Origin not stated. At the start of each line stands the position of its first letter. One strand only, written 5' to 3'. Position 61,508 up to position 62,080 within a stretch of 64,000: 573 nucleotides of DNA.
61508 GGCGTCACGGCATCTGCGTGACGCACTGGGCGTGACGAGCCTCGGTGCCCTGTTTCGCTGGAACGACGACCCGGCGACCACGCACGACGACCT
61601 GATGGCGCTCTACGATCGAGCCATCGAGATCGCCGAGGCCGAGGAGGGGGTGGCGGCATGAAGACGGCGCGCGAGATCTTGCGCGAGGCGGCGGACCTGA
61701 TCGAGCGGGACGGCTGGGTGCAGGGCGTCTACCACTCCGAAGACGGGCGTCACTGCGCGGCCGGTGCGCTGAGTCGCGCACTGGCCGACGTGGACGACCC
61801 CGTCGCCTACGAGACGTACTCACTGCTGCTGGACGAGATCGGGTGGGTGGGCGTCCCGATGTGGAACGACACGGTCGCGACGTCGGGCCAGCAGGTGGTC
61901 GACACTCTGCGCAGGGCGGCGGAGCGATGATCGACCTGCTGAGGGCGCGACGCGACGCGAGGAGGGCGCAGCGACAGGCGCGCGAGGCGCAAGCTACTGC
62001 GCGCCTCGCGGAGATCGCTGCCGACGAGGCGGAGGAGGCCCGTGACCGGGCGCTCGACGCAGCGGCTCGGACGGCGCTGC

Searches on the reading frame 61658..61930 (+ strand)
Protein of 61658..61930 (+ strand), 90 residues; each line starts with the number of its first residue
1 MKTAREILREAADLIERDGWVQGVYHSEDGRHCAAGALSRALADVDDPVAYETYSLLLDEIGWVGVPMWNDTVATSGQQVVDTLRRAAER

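Call 4: search_protein_families(library=pfam, proteins=[window:61658-61930:+], max_evalue=1)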
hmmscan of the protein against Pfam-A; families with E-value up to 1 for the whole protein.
window:61658-61930:+ (90 aa): 1 family
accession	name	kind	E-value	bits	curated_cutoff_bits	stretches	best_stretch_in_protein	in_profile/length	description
PF19698.5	DUF6197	-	7.5e-21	74.9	24.6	1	2-90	4-111/111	Family of unknown function (DUF6197)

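Call 5: search_protein_families(library=phrogs, proteins=[window:61658-61930:+], max_evalue=0.01)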
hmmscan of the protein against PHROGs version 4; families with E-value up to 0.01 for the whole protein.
window:61658-61930:+ (90 aa): 2 families
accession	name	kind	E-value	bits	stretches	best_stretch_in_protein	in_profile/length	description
phrog_762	-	unknown function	6.5e-15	56.4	1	1-90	41-150/281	-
phrog_16237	-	unknown function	7.8e-07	30.1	1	5-81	99-184/188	-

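Call 28: search_solved_structures(query=A2, max_evalue=10)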
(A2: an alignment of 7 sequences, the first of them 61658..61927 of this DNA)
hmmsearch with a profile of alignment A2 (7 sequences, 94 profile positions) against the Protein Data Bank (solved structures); distinct sequences matched with E-value up to 10: 1.
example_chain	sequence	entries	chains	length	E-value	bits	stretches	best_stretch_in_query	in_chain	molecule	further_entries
7bqr_A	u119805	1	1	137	0.22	14.8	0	37-63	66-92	Mussoc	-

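Call 29: search_protein_representatives(alignment_id=A2)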
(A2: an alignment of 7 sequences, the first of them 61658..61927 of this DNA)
Query: 7 sequences, 94 profile positions. Proteins with E-value up to 0.001 (for the whole library): 30645; up to 1e-10: 2736; up to 1e-30: 1. The best 150 are listed.
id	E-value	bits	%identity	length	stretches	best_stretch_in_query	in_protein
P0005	2.3e-35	136.6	-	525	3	5-92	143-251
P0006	4.6e-29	116.4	-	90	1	1-92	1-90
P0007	1.9e-28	114.4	-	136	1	2-93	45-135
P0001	5.8e-27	109.6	-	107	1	2-92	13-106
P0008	3.0e-26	107.4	-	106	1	2-93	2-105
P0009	3.6e-26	107.1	-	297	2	7-91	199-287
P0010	7.5e-25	102.9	-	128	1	3-93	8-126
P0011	2.7e-23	97.9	-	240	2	3-91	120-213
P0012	2.8e-23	97.9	-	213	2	4-91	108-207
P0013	4.2e-22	94.1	-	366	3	1-91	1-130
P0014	7.9e-22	93.2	-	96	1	3-93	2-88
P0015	1.2e-21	92.7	-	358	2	4-91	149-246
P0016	1.3e-21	92.5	-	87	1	5-91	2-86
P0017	4.4e-21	90.8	-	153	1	1-93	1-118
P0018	6.9e-19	83.8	-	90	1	1-89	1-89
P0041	4.1e-17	78.1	-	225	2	7-91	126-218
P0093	5.1e-16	74.6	-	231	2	8-92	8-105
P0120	1.3e-15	73.2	-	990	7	65-92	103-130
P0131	1.7e-15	72.9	-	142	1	3-92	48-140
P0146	2.1e-15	72.6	-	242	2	4-91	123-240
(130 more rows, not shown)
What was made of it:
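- Up to seven domains in one chain is unusual for an enzyme (call 29).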

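Call 47: predict_structure(alignment_id=A3)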
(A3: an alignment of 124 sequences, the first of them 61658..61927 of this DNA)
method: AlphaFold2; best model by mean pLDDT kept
length: 90 residues; sequences in the alignment: 124
mean_pLDDT: 96.9   pTM: 0.88
mean pLDDT of the five models: 96.9, 96.9, 96.3, 96.2, 96.2
residues with pLDDT >= 90: 85; 70-90: 5; 50-70: 0; < 50: 0
segments of 3 or more residues with pLDDT < 50: none
pLDDT, mean of each block of 10 residues (from residue 1): 97 99 97 98 96 98 95 95 98
secondary structure, 60 per line:
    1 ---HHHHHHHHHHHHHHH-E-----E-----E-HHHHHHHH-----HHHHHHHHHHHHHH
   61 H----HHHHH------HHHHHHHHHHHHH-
elements in order: H4-18 H34-41 H47-61 H66-70 H77-89
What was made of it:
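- On DUF6197 (PF19698): The c3 model has pLDDT 96.9 (call 47).
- Fold: AF2 model with pLDDT 96.9 and pTM 0.88 (call 47). The Cys sits at the N-terminus of helix 2 (call 47), a position that lowers thiol pKa.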

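Call 51: search_dna_similar(query=window:61658-61927:+, collection=phages, mode=protein, max_evalue=0.001, max_rows=40)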
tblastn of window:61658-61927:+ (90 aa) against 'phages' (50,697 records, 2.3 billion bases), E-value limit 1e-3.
Records with a match: 22; places in all: 27; records where one place covers at least 80% of the query: 20.
Best place of each record, by identity: <60% 22.
By first word of the organism name: Rhodococcus 8; Gordonia 7; Mycobacterium 6; Myxococcus 1.
By host as written in the record: Gordonia terrae 3612 7; Mycobacterium smegmatis mc2 155 5; Rhodococcus equi NRRL B-16538 4; Rhodococcus erythropolis NRRL B-1574 2; Rhodococcus equi 2; Myxococcus sp. 1; Mycobacterium smegmatis mc#155 1.
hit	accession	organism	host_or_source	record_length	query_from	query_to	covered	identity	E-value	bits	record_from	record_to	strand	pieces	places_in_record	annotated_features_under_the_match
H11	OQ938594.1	Rhodococcus phage Jflix2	Rhodococcus equi NRRL B-16538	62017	5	88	93%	39.8%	1e-7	53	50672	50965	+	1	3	89: hypothetical protein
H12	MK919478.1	Gordonia phage Ziko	Gordonia terrae 3612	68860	1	89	99%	36.5%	5e-10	59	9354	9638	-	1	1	32: hypothetical protein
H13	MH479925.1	Gordonia phage Ronaldo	Gordonia terrae 3612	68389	1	89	99%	36.5%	5e-10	59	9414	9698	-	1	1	32: hypothetical protein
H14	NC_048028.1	Gordonia phage Ronaldo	Gordonia terrae 3612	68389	1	89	99%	36.5%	5e-10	59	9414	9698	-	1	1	32: hypothetical protein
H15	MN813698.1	Gordonia phage Volt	Gordonia terrae 3612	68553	1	89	99%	36.5%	5e-10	59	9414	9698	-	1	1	31: hypothetical protein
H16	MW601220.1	Gordonia phage Guey18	Gordonia terrae 3612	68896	6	89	93%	38.3%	2e-9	58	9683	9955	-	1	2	34: hypothetical protein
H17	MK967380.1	Rhodococcus phage Sleepyhead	Rhodococcus erythropolis NRRL B-1574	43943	3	89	97%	36.5%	2e-5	46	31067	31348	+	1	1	43: hypothetical protein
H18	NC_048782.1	Rhodococcus phage Sleepyhead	Rhodococcus erythropolis NRRL B-1574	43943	3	89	97%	36.5%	2e-5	46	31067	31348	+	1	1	43: hypothetical protein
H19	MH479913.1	Gordonia phage Fryberger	Gordonia terrae 3612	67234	1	89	99%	35.4%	2e-9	58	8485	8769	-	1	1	29: hypothetical protein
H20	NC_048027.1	Gordonia phage Fryberger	Gordonia terrae 3612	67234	1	89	99%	35.4%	2e-9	58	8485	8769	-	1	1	29: hypothetical protein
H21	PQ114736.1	Rhodococcus phage Dorin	Rhodococcus equi NRRL B-16538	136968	1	89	99%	35.1%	2e-9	58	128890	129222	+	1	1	263: hypothetical protein | 262: hypothetical protein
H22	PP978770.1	Rhodococcus phage Francesca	Rhodococcus equi NRRL B-16538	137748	1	89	99%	35.1%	2e-9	58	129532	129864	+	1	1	263: hypothetical protein | 262: hypothetical protein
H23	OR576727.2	Myxococcus phage Mx1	Myxococcus sp.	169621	1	90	100%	33.3%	2e-4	44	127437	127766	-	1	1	hypothetical protein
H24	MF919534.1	Mycobacterium phage Superphikiman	Mycobacterium smegmatis mc2 155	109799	6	87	91%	34.4%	9e-5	44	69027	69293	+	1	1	hypothetical protein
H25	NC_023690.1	Mycobacterium phage Courthouse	Mycobacterium smegmatis mc2 155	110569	6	87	91%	34.4%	9e-5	44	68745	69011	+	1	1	126: hypothetical protein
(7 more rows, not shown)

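Call 53: search_protein_families(library=padloc, proteins=[window:61658-61930:+], max_evalue=0.1)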
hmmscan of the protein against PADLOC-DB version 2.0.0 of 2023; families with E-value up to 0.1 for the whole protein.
window:61658-61930:+ (90 aa): 0 families

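Call 54: search_protein_families(library=ncbifam, proteins=[window:61658-61930:+], max_evalue=0.1)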
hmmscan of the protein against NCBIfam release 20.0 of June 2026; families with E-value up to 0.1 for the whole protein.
window:61658-61930:+ (90 aa): 0 families

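Call 57: get_annotated_region(hit=H11, flank=4000)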
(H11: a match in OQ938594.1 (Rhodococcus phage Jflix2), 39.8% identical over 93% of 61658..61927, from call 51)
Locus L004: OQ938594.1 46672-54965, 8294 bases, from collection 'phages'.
description: Rhodococcus phage Jflix2, complete genome.
organism: Rhodococcus phage Jflix2 (NCBI taxid 3049372)
taxonomy: Viruses; Duplodnaviria; Heunggongvirae; Uroviricota; Caudoviricetes
host: Rhodococcus equi NRRL B-16538; source: soil; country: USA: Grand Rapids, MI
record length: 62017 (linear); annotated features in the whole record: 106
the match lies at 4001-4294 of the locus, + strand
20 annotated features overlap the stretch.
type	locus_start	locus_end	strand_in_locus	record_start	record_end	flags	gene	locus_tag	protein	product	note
CDS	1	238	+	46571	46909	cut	76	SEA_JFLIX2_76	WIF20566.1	hypothetical protein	-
CDS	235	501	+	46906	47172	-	77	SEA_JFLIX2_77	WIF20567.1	hypothetical protein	-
CDS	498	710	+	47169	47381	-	78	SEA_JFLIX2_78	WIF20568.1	hypothetical protein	-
CDS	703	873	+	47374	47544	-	79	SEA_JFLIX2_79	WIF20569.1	hypothetical protein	-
CDS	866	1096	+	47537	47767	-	80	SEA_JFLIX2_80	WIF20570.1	hypothetical protein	-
CDS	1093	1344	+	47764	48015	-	81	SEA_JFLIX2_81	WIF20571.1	hypothetical protein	-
CDS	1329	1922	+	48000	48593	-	82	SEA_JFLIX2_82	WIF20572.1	hypothetical protein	-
CDS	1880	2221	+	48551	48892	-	83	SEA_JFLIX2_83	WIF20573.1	hypothetical protein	-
CDS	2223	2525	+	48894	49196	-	84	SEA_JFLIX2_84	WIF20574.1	BrnT-like toxin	toxin in toxin/antitoxin system, BrnT-like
CDS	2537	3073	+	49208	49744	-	85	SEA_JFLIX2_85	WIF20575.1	hypothetical protein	-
CDS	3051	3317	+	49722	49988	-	86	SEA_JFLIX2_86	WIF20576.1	hypothetical protein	-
CDS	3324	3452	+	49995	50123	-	87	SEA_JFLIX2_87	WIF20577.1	hypothetical protein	-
CDS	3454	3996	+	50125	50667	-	88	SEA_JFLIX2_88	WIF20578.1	hypothetical protein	-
CDS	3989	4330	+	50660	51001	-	89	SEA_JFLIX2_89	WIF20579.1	hypothetical protein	-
CDS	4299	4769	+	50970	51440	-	90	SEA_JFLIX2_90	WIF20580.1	hypothetical protein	-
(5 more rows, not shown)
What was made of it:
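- near RepA-like genes in Jflix2 (call 57);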

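Call 61: fold_search(model_id=the predicted structure, library=viral)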
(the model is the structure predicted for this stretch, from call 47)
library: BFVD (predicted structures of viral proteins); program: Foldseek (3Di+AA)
matches with E <= 10: 140; with E <= 0.001: 10
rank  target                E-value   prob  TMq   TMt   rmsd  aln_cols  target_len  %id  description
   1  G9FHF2                2.4e-05  1.00  0.82  0.67   3.4       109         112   27  (no name in the UniProt tables at hand)
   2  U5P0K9                2.7e-05  1.00  0.88  0.80   2.2        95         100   27  (no name in the UniProt tables at hand)
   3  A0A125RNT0            4.8e-05  1.00  0.80  0.38   1.8        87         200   31  (no name in the UniProt tables at hand)
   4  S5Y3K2                9.1e-05  1.00  0.88  0.57   1.6        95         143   22  Uncharacterized protein [Mycobacterium phage Catdawg]
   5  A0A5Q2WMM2            1.0e-04  1.00  0.85  0.65   3.5       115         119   25  (no name in the UniProt tables at hand)
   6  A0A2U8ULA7            2.6e-04  1.00  0.82  0.72   2.2        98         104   24  (no name in the UniProt tables at hand)
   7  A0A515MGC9            5.9e-04  1.00  0.83  0.71   2.2       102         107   22  (no name in the UniProt tables at hand)
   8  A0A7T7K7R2            8.9e-04  1.00  0.85  0.60   2.3       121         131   20  (no name in the UniProt tables at hand)
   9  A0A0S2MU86            9.5e-04  1.00  0.71  0.42   2.4        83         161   34  (no name in the UniProt tables at hand)
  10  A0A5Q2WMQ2            9.5e-04  1.00  0.71  0.28   4.2       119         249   23  (no name in the UniProt tables at hand)
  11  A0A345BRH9            1.0e-03  1.00  0.80  0.42   2.8       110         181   24  (no name in the UniProt tables at hand)
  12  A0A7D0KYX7            1.3e-03  1.00  0.75  0.54   5.9       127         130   20  (no name in the UniProt tables at hand)
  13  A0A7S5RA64            1.6e-03  1.00  0.75  0.60   5.0       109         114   16  Uncharacterized protein [Rhizobium phage RHph_N34]
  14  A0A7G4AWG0            1.8e-03  1.00  0.88  0.51   2.1        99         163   20  Uncharacterized protein [Streptomyces phage Coruscant]
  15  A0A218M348            3.4e-03  1.00  0.77  0.70   2.4       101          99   18  Uncharacterized protein [Acidovorax phage ACP17]
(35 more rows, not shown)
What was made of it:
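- On DUF6197 (PF19698): Foldseek against BFVD gives probability 1.00 and TM 0.7-0.88 to 30 or more phage proteins at 16-34% identity (call 61).
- It matches many uncharacterised phage proteins in BFVD, with TM 0.7-0.88 (call 61).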

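Call 69: search_protein_families(library=pfam, proteins=[P0005, P0009, P0011, P0013, P0015, P0120, P0146, P0093, P0041, P0131], max_evalue=0.001)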
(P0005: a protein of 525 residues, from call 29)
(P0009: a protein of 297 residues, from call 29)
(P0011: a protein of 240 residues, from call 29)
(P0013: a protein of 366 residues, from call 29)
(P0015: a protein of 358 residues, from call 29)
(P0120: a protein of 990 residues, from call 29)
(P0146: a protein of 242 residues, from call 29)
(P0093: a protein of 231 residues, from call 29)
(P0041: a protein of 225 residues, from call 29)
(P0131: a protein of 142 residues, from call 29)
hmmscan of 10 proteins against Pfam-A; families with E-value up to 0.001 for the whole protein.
P0005 (525 aa): 1 family
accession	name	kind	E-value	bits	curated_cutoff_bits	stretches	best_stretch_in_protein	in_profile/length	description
PF19698.5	DUF6197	-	4.1e-49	165.9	24.6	3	263-365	3-110/111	Family of unknown function (DUF6197)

P0009 (297 aa): 1 family
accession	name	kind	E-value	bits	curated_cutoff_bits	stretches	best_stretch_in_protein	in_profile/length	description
PF19698.5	DUF6197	-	1.1e-37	129.2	24.6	2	197-286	7-109/111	Family of unknown function (DUF6197)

P0011 (240 aa): 1 family
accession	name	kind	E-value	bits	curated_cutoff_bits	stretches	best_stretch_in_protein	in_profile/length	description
PF19698.5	DUF6197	-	7.7e-33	113.5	24.6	2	122-212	7-109/111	Family of unknown function (DUF6197)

P0013 (366 aa): 1 family
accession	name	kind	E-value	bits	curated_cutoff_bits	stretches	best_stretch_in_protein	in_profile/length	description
PF19698.5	DUF6197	-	3.9e-47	159.6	24.6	3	252-358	6-110/111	Family of unknown function (DUF6197)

P0015 (358 aa): 1 family
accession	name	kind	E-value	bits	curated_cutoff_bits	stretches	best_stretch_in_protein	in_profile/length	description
PF19698.5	DUF6197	-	1.6e-33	115.7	24.6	2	148-246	5-110/111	Family of unknown function (DUF6197)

P0120 (990 aa): 13 families
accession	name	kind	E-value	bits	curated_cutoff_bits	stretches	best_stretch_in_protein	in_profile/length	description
PF19698.5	DUF6197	-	1.1e-57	193.5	24.6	6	32-128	8-109/111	Family of unknown function (DUF6197)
PF24257.1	DUF7458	-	3.6e-24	85.3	27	0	558-590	16-44/53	Family of unknown function (DUF7458)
PF15687.10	NRIP1_repr_1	-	1.1e-09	38.9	27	0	576-616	39-80/305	Nuclear receptor-interacting protein 1 repression 1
PF19585.4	DUF6092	-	1.4e-08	35.4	28.7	0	314-351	43-80/86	Family of unknown function (DUF6092)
PF19383.4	DUF5958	-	6.2e-07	30.2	23.6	0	649-698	8-57/125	Family of unknown function (DUF5958)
PF07746.16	LigA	-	2.8e-06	27.8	25.3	0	343-372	30-59/87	Aromatic-ring-opening dioxygenase LigAB, LigA subunit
PF06374.16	NDUF_C2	-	8.9e-06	26.4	24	0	728-766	14-52/109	NADH-ubiquinone oxidoreductase subunit b14.5b (NDUFC2)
PF15600.11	Imm64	-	9.1e-06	26.1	25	0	704-798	49-141/207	Immunity protein 64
PF05160.18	DSS1_SEM1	-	1.4e-05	25.5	32.2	0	710-724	34-48/60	DSS1/SEM1 family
PF25537.1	DUF7921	-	0.00016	22.4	27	0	79-94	12-27/40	Domain of unknown function (DUF7921)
PF02495.22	TGBp3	-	0.00019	21.5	27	0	183-193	26-36/59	Triple gene block 3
PF20729.2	PE-PGRS_C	-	0.00022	21.1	33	0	578-622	204-248/265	PE-PGRS C-terminal aspartyl peptidase-like domain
PF17956.6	NAPRTase_C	-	0.00023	22.1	23.3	0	515-555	55-95/111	Nicotinate phosphoribosyltransferase C-terminal domain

P0146 (242 aa): 1 family
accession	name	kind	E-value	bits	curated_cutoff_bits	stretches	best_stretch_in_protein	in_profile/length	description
PF19698.5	DUF6197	-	8.4e-31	107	24.6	2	119-240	2-110/111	Family of unknown function (DUF6197)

P0093 (231 aa): 1 family
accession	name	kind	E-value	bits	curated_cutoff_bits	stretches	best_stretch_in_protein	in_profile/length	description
PF19698.5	DUF6197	-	1.6e-31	109.3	24.6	2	3-105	5-111/111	Family of unknown function (DUF6197)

P0041 (225 aa): 1 family
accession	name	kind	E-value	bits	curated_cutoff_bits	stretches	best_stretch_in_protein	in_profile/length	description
PF19698.5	DUF6197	-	2.2e-30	105.6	24.6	2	125-217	8-109/111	Family of unknown function (DUF6197)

P0131 (142 aa): 1 family
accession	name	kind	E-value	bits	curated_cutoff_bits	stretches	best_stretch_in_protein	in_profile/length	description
PF19698.5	DUF6197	-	3.6e-20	72.7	24.6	1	46-139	3-110/111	Family of unknown function (DUF6197)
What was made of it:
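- No match to a described Imm family passes threshold (calls 4, 69).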

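Call 81: get_annotated_region(hit=H21, flank=8000)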
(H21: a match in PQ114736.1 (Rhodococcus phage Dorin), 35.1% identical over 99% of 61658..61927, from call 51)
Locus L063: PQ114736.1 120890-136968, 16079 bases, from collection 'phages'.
description: Rhodococcus phage Dorin, complete genome.
organism: Rhodococcus phage Dorin (NCBI taxid 3229445)
taxonomy: Viruses
host: Rhodococcus equi NRRL B-16538; source: soil; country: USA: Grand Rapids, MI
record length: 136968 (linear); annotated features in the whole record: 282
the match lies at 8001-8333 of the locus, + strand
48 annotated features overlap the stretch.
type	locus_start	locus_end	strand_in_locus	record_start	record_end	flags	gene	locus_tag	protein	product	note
CDS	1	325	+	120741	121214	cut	235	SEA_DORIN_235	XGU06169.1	SprT-like protease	-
CDS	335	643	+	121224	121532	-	236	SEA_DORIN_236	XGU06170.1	hypothetical protein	-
CDS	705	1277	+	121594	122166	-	237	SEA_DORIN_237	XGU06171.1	hypothetical protein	-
CDS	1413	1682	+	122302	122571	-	238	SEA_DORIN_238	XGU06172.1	hypothetical protein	-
CDS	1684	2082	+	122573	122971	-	239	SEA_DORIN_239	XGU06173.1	hypothetical protein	-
CDS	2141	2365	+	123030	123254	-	240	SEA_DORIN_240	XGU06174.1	hypothetical protein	-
CDS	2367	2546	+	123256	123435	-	241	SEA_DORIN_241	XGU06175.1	hypothetical protein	-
CDS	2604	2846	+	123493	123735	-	242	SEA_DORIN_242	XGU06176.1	hypothetical protein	-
CDS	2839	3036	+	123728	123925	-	243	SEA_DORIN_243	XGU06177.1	hypothetical protein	-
CDS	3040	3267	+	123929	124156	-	244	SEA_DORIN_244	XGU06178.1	hypothetical protein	-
CDS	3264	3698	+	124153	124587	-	245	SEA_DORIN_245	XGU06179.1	hypothetical protein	-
CDS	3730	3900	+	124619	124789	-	246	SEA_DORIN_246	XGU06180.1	hypothetical protein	-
CDS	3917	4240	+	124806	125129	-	247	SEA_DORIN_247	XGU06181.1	hypothetical protein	-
CDS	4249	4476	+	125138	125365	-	248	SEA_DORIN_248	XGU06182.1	membrane protein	-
CDS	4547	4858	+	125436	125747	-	249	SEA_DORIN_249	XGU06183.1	hypothetical protein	-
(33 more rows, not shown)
